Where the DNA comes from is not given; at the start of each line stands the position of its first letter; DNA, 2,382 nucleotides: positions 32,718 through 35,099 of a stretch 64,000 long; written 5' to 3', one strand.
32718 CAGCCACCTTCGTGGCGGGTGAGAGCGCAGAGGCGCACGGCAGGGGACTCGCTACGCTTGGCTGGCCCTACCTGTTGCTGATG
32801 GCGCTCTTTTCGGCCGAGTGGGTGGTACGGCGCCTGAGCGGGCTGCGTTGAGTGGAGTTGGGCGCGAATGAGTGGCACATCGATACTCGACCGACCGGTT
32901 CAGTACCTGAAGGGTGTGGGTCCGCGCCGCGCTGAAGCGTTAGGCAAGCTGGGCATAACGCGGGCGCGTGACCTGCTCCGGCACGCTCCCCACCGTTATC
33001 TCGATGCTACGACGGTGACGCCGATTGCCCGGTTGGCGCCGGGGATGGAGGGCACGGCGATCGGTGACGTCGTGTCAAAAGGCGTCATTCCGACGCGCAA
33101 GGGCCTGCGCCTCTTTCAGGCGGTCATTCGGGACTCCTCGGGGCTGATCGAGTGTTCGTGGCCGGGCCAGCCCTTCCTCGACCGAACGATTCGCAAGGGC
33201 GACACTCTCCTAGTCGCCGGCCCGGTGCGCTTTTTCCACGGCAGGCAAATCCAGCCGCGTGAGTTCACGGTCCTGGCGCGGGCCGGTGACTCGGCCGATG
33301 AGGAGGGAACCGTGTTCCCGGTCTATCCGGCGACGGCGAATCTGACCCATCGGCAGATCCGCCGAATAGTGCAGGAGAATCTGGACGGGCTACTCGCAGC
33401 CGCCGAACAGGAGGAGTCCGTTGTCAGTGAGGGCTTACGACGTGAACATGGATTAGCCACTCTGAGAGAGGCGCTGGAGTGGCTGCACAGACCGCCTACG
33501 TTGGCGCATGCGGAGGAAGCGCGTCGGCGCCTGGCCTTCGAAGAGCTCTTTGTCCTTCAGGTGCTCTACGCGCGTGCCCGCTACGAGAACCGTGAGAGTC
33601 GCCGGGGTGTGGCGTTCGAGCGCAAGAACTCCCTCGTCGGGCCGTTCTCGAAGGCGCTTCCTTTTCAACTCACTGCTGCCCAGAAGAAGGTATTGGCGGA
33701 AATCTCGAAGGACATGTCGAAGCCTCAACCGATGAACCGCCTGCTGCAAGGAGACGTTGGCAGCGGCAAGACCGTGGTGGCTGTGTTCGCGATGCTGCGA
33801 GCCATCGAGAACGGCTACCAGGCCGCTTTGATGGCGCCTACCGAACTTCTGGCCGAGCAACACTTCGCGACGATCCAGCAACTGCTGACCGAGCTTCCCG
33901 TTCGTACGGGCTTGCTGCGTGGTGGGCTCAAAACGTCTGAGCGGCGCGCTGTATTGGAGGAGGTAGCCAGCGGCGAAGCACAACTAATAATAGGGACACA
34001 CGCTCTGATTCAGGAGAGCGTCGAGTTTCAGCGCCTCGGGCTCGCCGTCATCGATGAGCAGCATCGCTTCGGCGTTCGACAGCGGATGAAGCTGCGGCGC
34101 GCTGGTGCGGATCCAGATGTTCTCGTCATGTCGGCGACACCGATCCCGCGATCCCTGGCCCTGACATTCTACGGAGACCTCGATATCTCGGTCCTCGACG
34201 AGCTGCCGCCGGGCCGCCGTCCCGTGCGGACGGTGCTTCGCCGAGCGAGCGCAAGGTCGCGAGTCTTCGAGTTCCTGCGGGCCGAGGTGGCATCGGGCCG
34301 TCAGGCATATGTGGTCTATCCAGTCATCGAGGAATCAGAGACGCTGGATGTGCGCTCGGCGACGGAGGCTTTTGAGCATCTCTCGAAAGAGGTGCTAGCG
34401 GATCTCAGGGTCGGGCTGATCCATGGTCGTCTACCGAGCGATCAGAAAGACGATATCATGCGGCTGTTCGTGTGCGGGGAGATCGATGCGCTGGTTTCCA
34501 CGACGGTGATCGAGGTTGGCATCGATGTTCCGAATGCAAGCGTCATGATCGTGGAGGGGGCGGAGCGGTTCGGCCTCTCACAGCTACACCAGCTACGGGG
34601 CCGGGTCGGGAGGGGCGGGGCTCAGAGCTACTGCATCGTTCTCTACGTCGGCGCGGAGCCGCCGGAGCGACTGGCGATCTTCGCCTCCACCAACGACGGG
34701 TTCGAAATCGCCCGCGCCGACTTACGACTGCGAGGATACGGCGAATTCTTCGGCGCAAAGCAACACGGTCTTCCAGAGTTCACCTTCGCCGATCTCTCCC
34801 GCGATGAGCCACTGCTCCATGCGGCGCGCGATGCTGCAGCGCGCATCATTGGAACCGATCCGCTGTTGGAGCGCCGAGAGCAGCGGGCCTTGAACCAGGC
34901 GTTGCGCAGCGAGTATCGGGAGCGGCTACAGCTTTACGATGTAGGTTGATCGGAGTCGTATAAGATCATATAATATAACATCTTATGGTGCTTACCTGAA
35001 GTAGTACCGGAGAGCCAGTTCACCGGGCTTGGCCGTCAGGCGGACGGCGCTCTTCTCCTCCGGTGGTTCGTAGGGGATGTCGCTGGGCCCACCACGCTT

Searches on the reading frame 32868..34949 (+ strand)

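Call 45: search_protein_families(library=ncbifam, proteins=[window:32868-34949:+], max_evalue=1e-20)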
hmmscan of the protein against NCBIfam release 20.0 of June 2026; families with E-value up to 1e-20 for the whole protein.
window:32868-34949:+ (693 aa): 11 families
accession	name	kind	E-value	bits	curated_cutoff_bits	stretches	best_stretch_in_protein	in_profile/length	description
NF008168.0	PRK10917.2-2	equivalog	1.1e-267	890.5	718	1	7-692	109-794/795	ATP-dependent DNA helicase RecG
NF008165.0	PRK10917.1-3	equivalog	5.5e-249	828.3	711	1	7-689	6-688/692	ATP-dependent DNA helicase RecG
NF008170.0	PRK10917.2-4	equivalog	5.6e-225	749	975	1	6-685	128-818/826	ATP-dependent DNA helicase RecG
TIGR00643.1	recG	equivalog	1.3e-214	714.5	659.4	1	29-657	2-629/629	ATP-dependent DNA helicase RecG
NF008166.0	PRK10917.1-4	equivalog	5.8e-202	672.5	864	1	21-667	23-687/705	ATP-dependent DNA helicase RecG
NF008163.0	PRK10917.1-1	equivalog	6.9e-201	669.1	796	1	4-665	4-672/692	ATP-dependent DNA helicase RecG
NF008164.0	PRK10917.1-2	equivalog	2.6e-199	664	785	1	10-678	14-688/704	ATP-dependent DNA helicase RecG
NF008167.0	PRK10917.2-1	equivalog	3.4e-178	594.2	995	1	17-674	12-726/744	ATP-dependent DNA helicase RecG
TIGR00580.2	mfd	equivalog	1.4e-114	384.4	800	1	239-634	405-798/907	transcription-repair coupling factor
NF008169.0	PRK10917.2-3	equivalog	1.4e-94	317.8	555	1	21-656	7-602/610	ATP-dependent DNA helicase RecG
NF007966.0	PRK10689.1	equivalog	4.1e-81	273.2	1329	1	239-657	572-986/1148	transcription-repair coupling factor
